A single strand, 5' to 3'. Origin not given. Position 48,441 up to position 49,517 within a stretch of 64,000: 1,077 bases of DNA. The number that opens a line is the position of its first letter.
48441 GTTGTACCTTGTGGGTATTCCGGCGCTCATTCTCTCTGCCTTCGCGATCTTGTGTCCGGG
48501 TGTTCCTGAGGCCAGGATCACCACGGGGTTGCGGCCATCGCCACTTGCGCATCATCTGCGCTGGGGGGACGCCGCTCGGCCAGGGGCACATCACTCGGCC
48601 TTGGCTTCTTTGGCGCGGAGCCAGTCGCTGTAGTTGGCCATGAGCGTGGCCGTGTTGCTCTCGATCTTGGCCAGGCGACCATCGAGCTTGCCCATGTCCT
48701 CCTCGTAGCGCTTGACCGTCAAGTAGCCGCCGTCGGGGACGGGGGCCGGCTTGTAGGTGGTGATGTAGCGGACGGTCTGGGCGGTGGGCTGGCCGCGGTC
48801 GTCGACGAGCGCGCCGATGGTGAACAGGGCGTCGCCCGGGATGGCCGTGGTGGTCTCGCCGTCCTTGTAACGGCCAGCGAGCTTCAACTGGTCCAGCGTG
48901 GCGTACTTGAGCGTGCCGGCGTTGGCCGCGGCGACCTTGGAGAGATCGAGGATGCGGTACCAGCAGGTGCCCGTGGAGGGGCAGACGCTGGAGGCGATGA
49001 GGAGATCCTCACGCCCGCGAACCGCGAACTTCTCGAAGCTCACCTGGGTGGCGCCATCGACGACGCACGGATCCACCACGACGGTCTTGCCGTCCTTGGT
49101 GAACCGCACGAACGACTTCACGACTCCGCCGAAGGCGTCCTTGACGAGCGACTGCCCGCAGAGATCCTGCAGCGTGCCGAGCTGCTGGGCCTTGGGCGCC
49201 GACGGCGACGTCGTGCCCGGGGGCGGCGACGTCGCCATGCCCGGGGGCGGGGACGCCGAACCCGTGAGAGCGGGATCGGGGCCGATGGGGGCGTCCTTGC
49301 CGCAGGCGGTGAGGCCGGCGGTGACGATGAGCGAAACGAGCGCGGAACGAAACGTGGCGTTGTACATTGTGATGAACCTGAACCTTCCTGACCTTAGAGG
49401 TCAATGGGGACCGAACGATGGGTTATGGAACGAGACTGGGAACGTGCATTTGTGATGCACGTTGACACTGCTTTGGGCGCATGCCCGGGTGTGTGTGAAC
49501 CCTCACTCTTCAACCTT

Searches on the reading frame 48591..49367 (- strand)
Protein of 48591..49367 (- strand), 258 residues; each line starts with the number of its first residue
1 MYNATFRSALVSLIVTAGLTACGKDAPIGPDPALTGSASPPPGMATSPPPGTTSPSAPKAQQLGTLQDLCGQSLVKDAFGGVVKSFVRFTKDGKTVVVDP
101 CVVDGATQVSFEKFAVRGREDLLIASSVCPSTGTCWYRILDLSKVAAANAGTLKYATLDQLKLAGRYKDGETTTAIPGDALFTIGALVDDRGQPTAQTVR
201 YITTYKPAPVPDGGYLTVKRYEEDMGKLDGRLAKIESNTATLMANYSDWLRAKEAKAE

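Call 5: search_protein_families(library=pfam, proteins=[window:48591-49367:-], max_evalue=0.1)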
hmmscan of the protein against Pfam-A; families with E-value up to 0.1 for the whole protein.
window:48591-49367:- (258 aa): 0 families

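Call 6: find_homologous_proteins(query=window:48591-49367:-)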
Query window:48591-49367:- (258 aa): 4 proteins with E <= 0.001 among 1577 candidates.
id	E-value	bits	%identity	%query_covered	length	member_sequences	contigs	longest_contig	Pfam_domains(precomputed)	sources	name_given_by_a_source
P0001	9.3e-167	571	100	100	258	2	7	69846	-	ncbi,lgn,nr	ncbi:hypothetical protein IT413_02420 [Candidatus Peregrinibacteria bacterium]|nr:hypothetical prote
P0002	2.1e-94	334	64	99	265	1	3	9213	-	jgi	jgi:hypothetical protein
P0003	2.7e-77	278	55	95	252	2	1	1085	-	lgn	-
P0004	2.2e-61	226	48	99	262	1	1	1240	-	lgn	-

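Call 7: find_encoding_contigs(protein=P0001, flank=10000, max_places=10)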
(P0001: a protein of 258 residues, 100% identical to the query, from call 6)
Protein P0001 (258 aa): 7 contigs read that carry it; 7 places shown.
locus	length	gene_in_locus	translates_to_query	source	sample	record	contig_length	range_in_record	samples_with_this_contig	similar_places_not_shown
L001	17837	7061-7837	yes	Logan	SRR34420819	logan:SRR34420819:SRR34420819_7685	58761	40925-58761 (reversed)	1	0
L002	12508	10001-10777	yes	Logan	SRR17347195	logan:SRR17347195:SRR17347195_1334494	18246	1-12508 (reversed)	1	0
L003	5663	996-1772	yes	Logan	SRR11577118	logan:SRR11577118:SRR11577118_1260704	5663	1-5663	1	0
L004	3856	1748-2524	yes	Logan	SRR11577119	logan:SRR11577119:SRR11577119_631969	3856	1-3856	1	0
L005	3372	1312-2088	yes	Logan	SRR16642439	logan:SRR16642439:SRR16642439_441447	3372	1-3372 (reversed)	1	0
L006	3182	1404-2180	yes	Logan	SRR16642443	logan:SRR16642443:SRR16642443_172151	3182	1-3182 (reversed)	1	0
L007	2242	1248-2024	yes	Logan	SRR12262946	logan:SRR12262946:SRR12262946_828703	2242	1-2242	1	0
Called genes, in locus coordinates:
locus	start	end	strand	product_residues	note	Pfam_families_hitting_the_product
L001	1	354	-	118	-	?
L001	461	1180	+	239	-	PF01209:Ubie_methyltran (weak), PF02353:CMAS (weak), PF05175:MTS (weak), PF13489:Methyltransf_23, PF13847:Methyltransf_31, PF08241:Methyltransf_11, PF08242:Methyltransf_12, PF13649:Methyltransf_25, +1 more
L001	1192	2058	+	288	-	PF03808:Glyco_tran_WecG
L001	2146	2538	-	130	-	-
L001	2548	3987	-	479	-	PF02934:GatB_N, PF02637:GatB_Yqey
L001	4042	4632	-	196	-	PF01121:CoaE, PF13238:AAA_18 (weak)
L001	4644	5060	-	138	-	-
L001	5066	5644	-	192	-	-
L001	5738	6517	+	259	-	PF10502:Peptidase_S26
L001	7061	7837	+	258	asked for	-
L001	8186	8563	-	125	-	-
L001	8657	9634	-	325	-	-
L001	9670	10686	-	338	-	PF01368:DHH, PF02272:DHHA1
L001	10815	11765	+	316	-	PF00551:Formyl_trans_N, PF02911:Formyl_trans_C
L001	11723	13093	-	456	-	PF04932:Wzy_C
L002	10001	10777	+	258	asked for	-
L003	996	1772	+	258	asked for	-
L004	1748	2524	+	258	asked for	-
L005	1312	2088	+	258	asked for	-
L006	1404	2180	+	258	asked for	-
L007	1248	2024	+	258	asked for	-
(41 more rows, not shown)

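Call 8: find_encoding_contigs(protein=P0002, flank=10000, max_places=10)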
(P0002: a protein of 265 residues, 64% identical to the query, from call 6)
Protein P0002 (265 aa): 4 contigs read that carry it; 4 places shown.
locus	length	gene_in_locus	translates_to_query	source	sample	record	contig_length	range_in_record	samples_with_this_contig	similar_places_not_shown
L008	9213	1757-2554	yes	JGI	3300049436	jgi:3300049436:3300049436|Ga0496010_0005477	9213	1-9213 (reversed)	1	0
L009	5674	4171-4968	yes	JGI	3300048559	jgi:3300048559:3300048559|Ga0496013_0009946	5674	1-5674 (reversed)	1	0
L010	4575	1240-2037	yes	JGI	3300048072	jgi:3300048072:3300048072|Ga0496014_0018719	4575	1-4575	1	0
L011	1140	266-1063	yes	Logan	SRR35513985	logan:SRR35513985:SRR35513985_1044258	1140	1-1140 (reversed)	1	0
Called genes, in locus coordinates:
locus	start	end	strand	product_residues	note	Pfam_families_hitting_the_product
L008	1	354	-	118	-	?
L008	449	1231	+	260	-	PF10502:Peptidase_S26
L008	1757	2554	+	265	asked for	-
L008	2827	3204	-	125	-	-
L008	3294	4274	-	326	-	-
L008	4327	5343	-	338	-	PF01368:DHH, PF02272:DHHA1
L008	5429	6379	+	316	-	PF00551:Formyl_trans_N, PF02911:Formyl_trans_C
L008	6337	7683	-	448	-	PF04932:Wzy_C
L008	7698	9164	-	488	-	PF13416:SBP_bac_8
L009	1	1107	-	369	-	?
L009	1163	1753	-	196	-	PF01121:CoaE, PF13238:AAA_18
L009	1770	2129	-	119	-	-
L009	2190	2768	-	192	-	-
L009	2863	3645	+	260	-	PF10502:Peptidase_S26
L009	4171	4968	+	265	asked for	-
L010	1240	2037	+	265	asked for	-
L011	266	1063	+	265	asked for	-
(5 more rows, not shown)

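Call 10: find_encoding_contigs(protein=P0003, flank=10000)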
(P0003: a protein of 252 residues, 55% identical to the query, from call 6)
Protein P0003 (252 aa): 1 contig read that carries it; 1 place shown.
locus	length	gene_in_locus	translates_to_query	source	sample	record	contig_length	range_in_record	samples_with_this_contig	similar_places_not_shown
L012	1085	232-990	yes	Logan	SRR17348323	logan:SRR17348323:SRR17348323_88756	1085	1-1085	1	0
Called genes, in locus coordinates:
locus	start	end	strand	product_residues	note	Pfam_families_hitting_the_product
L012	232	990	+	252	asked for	-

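Call 11: find_encoding_contigs(protein=P0004, flank=10000)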
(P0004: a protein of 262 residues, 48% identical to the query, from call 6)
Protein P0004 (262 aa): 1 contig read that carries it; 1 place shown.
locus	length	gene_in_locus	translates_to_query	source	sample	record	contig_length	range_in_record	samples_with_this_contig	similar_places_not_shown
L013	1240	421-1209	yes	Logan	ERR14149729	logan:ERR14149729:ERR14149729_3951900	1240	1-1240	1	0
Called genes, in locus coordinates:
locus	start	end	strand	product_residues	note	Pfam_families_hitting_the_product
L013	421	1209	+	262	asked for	-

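Call 27: predict_structure(alignment_id=A1)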
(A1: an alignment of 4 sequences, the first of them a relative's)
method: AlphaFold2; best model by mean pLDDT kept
length: 258 residues; sequences in the alignment: 4
mean_pLDDT: 46.2   pTM: 0.38
mean pLDDT of the five models: 46.2, 38.7, 37.6, 35.7, 35.6
residues with pLDDT >= 90: 0; 70-90: 6; 50-70: 97; < 50: 155
segments of 3 or more residues with pLDDT < 50: 1-63, 71-81, 113-120, 142-173, 199-232, 236-238
pLDDT, mean of each block of 10 residues (from residue 1): 29 28 31 34 33 30 50 41 63 69 56 42 63 64 45 39 41 51 63 55 35 37 43 49 56 58
secondary structure, 60 per line:
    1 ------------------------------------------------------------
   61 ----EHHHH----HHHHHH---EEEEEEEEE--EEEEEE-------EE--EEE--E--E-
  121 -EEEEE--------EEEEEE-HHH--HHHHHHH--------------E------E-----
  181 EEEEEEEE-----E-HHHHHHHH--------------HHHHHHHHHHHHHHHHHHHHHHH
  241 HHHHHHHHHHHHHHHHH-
elements in order: H66-69 H74-79 E83-91 E94-99 E111-113 E122-126 E135-140 H147-153 E181-188 H196-203 H218-257

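Call 29: search_protein_representatives(alignment_id=A1)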
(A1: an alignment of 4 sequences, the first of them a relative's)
Query: 4 sequences, 256 profile positions. Proteins with E-value up to 0.001 (for the whole library): 4; up to 1e-10: 4; up to 1e-30: 2. The best 4 are listed.
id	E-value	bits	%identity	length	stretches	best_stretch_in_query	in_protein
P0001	1.4e-136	470.2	-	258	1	1-256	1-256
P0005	4.5e-58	213.0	-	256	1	1-256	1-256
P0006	9.6e-13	64.5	-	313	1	10-211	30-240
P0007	3.4e-12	62.7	-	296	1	16-249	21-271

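Call 33: find_encoding_contigs(protein=P0006, flank=6000, max_places=4)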
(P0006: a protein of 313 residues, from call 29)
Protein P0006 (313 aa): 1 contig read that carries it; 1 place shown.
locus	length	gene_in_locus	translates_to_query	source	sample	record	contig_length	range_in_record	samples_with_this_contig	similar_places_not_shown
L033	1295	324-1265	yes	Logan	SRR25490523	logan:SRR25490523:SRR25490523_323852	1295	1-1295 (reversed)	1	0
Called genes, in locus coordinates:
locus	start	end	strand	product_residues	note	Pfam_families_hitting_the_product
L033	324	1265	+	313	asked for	-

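Call 34: find_encoding_contigs(protein=P0007, flank=6000, max_places=4)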
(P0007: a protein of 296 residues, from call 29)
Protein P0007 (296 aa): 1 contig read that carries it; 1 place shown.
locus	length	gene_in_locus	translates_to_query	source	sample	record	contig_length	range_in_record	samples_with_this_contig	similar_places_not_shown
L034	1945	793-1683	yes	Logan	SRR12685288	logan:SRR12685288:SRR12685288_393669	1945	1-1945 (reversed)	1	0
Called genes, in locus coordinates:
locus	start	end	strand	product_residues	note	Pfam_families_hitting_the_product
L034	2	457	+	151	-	?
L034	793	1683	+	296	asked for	-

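Call 35: find_encoding_contigs(protein=P0005, flank=6000, max_places=4)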
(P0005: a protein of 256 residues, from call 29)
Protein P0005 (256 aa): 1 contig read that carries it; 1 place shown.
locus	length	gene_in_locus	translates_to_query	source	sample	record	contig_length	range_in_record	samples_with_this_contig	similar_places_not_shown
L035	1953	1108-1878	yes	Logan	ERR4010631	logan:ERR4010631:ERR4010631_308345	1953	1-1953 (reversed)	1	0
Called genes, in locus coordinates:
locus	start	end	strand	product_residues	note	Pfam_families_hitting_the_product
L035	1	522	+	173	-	?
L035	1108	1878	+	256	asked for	-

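Call 48: find_related_loci(query=A1, collection=metagenome_contigs, flank=5000)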
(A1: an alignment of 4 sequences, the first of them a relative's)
Query A1 (258 aa) in metagenome_contigs; peptide patterns used: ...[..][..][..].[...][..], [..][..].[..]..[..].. (x = any residue, [..] = any of these).
77 stretches matched a pattern; 1 encode a relative of the query (tblastn E <= 1e-3); 1 distinct loci.
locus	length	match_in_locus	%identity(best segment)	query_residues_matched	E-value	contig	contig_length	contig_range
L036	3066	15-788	49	17-255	3e-72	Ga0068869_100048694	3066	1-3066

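Call 61: find_homologous_proteins(query=A8, max_evalue=0.001)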
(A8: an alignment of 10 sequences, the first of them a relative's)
Query A8 (10 sequences) (258 aa, profile of the alignment): 10 proteins with E <= 0.001 among 8000 candidates.
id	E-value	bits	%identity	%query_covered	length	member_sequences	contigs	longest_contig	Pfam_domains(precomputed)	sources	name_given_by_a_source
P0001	2.2e-94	334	100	100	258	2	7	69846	-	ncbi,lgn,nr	ncbi:hypothetical protein IT413_02420 [Candidatus Peregrinibacteria bacterium]|nr:hypothetical prote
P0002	8.0e-93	329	64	99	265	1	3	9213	-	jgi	jgi:hypothetical protein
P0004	2.7e-86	308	48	99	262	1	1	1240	-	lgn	-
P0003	6.4e-86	306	55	95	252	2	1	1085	-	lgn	-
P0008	1.3e-61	227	31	36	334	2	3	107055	-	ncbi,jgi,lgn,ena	-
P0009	3.9e-41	160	33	7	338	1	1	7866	-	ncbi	-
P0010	6.8e-40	155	33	7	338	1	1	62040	-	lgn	-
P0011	7.5e-39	152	38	13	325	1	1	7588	-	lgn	-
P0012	1.6e-34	138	33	9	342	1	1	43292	-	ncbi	-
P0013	1.6e-25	108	-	-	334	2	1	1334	-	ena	-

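Call 62: find_related_loci(query=A1, collection=viral_contigs, flank=5000)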
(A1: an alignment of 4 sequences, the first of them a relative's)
Query A1 (258 aa) in viral_contigs; peptide patterns used: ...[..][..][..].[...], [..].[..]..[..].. (x = any residue, [..] = any of these).
30 stretches matched a pattern, but none encodes a relative of the query by tblastn (E <= 1e-3).

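Call 63: search_protein_families(library=phrogs, proteins=[P0001, P0007, P0006], max_evalue=0.01)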
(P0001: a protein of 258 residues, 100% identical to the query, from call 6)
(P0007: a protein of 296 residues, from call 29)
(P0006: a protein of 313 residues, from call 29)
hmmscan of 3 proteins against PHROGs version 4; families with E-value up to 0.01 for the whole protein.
P0001 (258 aa): 0 families

P0007 (296 aa): 0 families

P0006 (313 aa): 0 families

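Call 64: search_solved_structures(query=A6, max_evalue=1)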
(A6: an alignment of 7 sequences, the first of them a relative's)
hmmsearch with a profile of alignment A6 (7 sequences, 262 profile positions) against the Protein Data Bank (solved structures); distinct sequences matched with E-value up to 1: 1.
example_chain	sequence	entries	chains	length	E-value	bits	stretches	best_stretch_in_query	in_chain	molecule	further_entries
4n01_A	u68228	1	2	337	0.22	14.2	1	7-61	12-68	Periplasmic binding protein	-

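Call 78: predict_structure(alignment_id=A6)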
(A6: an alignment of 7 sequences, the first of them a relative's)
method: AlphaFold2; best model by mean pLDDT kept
length: 258 residues; sequences in the alignment: 7
mean_pLDDT: 62.7   pTM: 0.57
mean pLDDT of the five models: 62.7, 55.6, 55.2, 53.3, 52.0
residues with pLDDT >= 90: 17; 70-90: 92; 50-70: 70; < 50: 79
segments of 3 or more residues with pLDDT < 50: 1-61, 148-152, 205-208, 213-216
pLDDT, mean of each block of 10 residues (from residue 1): 31 29 33 37 34 37 66 60 84 89 84 79 84 82 58 68 83 89 84 78 52 51 62 63 58 55
secondary structure, 60 per line:
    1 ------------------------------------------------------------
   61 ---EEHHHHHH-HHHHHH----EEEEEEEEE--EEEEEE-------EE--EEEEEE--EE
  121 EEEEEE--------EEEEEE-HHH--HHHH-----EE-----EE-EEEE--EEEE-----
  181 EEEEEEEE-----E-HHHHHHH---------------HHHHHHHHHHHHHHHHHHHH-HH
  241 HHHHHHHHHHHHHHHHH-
elements in order: H66-71 H73-78 E83-91 E94-99 E111-116 E119-126 E135-140 H147-150 E166-169 E172-175 E181-188 H196-202 H218-237 H239-257

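Call 80: fold_search(model_id=the predicted structure, library=pdb)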
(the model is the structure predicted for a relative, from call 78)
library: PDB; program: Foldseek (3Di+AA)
matches with E <= 10: 532; with E <= 0.001: 0
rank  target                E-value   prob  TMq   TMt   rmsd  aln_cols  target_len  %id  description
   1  1ln1                  2.6e-01  0.05  0.12  0.13  15.5       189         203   13  Crystal Structure of Human Phosphatidylcholine Transfer Protein in Complex with Dilinoleoylphosphatidylcholine (released 2002-06-26)
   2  6v8h_G                4.6e-01  0.08  0.15  0.23  15.6       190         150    9  Crystal structure of Ara h 8.0201 (released 2020-12-16)
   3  2il5                  5.2e-01  0.04  0.13  0.18  15.2       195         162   12  Structure of Protein of Unknown Function SA2116 from Staphylococcus aureus (released 2006-10-31)
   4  6j6q_F                7.7e-01  0.05  0.11  0.15  26.4       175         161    8  Cryo-EM structure of the yeast B*-b2 complex at an average resolution of 3.7 angstrom (released 2019-04-24)
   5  9rvu_HI               7.7e-01  0.04  0.10  0.16  18.5       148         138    9  in situ S. pombe hibernating ribosome after 7 days of glucose depletion (released 2026-04-01)
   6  5brl_A                7.7e-01  0.02  0.10  0.12  18.2       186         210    8  Crystal Structure of L124D STARD4 (released 2015-07-22)
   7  9cj2_A                8.2e-01  0.11  0.18  0.14   9.6       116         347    9  Dual phosphorylated human p38 alpha (released 2024-11-13)
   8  7wmp_a                8.6e-01  0.02  0.10  0.06  14.4       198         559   10  Tail structure of Helicobacter pylori bacteriophage KHP30 (released 2023-03-01)
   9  4h5b_B                9.1e-01  0.05  0.14  0.19  15.2       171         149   12  Crystal Structure of DR_1245 from Deinococcus radiodurans (released 2013-01-30)
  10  3tfz_A                1.0e+00  0.09  0.21  0.29  12.8       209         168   10  Crystal structure of Zhui aromatase/cyclase from Streptomcyes sp. R1128 (released 2011-09-14)
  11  5n1n_A                1.0e+00  0.06  0.13  0.11   8.5        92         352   16  cAMP-dependent Protein Kinase A from Cricetulus griseus in complex with fragment like molecule 2-chloro-9-propan-2-ylp (released 2018-02-28)
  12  7myj_C                1.0e+00  0.06  0.12  0.08  18.2       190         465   12  Structure of full length human AMPK (a2b1g1) in complex with a small molecule activator MSG011 (released 2022-06-29)
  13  8gex_E                1.0e+00  0.05  0.13  0.09  14.1       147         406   11  Crystal structure of the ferric enterobactin transporter (XusB) from Bacteroides thetaiotaomicron (released 2023-08-02)
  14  4pws                  1.1e+00  0.04  0.13  0.16  15.4       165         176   14  Crystal structure of secreted proline rich antigen MTC28 (Rv0040c) at 2.15 A with bound chloride from Mycobacterium tube (released 2015-03-25)
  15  5ejl                  1.1e+00  0.03  0.12  0.13  14.7       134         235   13  MrkH, A novel c-di-GMP dependence transcription regulatory factor. (released 2016-10-19)
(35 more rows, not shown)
